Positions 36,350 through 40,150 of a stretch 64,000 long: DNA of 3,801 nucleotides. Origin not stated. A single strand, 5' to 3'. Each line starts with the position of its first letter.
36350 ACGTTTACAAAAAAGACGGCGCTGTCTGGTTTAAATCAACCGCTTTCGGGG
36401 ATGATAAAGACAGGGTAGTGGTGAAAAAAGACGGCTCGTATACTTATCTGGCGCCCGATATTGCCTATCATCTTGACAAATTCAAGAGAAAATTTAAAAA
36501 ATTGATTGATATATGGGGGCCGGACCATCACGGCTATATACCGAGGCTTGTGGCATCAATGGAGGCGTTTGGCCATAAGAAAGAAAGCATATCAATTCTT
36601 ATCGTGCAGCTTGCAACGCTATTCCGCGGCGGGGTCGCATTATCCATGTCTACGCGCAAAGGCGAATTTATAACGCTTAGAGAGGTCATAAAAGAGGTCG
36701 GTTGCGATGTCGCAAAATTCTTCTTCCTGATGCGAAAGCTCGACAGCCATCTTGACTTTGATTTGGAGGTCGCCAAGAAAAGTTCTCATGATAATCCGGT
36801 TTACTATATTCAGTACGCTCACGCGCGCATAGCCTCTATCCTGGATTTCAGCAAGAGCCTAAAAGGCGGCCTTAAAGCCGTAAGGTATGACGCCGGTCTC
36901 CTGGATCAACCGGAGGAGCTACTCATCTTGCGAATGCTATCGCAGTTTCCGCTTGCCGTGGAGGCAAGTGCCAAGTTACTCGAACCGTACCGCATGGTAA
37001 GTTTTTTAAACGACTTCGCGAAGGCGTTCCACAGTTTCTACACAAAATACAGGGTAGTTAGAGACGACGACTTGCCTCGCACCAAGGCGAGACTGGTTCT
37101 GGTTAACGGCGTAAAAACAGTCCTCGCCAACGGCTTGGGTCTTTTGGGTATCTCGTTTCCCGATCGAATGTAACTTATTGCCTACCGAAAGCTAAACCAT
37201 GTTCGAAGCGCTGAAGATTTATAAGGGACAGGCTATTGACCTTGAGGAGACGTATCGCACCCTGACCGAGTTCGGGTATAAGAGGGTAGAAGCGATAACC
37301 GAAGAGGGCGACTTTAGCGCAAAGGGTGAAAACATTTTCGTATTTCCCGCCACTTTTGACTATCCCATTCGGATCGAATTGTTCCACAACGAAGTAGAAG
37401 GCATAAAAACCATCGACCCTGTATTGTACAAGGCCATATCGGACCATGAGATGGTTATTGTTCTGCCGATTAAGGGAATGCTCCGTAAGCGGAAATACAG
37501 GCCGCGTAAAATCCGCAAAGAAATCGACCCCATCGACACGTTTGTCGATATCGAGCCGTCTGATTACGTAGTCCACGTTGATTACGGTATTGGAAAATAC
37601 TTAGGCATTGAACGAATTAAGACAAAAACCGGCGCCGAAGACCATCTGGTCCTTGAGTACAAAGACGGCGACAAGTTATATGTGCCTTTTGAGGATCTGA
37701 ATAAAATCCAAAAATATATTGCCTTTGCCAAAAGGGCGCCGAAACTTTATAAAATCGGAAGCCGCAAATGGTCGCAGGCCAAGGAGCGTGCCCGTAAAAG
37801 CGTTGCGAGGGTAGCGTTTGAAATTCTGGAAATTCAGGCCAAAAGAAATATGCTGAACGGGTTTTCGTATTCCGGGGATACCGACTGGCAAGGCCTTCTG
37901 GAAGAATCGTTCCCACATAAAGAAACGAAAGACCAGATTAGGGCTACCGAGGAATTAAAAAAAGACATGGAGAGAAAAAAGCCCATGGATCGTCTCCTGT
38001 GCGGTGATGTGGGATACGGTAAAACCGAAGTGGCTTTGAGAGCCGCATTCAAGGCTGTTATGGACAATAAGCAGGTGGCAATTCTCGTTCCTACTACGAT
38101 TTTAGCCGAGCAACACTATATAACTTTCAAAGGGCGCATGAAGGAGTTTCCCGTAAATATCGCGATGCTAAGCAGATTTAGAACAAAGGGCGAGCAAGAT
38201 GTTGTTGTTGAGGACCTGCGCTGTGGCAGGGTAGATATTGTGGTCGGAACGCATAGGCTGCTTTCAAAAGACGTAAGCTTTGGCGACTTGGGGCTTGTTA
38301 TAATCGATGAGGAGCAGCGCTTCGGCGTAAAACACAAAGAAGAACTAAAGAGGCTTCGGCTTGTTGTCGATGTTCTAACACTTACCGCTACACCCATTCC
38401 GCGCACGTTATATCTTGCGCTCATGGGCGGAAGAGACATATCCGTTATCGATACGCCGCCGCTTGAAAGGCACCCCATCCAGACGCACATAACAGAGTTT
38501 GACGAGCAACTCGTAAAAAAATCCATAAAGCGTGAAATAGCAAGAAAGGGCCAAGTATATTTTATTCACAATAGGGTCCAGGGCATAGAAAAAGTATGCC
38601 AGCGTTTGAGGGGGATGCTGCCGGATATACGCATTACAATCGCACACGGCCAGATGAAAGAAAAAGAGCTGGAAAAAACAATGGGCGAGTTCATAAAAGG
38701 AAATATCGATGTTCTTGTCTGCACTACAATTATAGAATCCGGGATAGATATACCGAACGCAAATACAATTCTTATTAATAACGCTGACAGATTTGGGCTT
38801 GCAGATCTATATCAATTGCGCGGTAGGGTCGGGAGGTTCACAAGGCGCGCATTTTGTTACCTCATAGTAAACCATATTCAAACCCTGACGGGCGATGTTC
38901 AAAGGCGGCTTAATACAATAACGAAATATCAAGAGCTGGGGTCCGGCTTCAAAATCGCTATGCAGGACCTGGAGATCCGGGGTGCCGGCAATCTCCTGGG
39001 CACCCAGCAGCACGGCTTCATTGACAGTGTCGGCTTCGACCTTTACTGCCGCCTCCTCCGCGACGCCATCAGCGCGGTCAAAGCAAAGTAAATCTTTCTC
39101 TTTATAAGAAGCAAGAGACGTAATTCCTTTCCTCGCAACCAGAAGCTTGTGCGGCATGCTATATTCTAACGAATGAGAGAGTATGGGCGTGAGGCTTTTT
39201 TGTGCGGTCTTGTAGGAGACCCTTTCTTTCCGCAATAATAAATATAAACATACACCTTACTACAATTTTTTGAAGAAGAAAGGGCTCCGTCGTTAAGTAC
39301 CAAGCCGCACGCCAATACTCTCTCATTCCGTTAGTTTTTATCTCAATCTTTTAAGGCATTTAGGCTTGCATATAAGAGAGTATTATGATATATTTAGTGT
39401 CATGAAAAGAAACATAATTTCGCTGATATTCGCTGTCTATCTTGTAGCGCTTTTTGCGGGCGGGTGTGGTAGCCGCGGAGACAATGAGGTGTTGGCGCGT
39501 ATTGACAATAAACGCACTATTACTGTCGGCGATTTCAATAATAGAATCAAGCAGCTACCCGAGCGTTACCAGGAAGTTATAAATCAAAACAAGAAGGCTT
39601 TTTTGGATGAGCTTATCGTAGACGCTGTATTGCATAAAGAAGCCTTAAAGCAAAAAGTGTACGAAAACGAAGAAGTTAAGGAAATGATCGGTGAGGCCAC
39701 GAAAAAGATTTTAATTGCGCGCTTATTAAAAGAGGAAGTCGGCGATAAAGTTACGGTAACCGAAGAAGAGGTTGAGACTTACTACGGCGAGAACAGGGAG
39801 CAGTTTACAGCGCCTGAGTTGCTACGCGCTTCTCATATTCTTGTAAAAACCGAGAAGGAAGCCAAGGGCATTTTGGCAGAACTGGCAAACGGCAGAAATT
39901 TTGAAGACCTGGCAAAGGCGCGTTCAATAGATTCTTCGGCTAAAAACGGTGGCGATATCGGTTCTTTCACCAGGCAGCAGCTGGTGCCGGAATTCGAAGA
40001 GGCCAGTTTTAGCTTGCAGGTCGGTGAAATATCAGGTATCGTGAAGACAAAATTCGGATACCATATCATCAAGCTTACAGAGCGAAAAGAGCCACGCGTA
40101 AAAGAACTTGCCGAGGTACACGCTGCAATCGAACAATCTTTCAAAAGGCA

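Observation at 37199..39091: Mini-Mfd: a 630-aa transcription-repair coupling factor without the UvrA-recruiting N-terminal module or the D7 domain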

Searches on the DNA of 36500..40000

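Call 59: search_rna_families(source=window, start=36500, end=40000, threshold=evalue, max_evalue=1)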
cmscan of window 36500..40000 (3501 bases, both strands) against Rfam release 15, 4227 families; matches with E-value up to 1: 0.
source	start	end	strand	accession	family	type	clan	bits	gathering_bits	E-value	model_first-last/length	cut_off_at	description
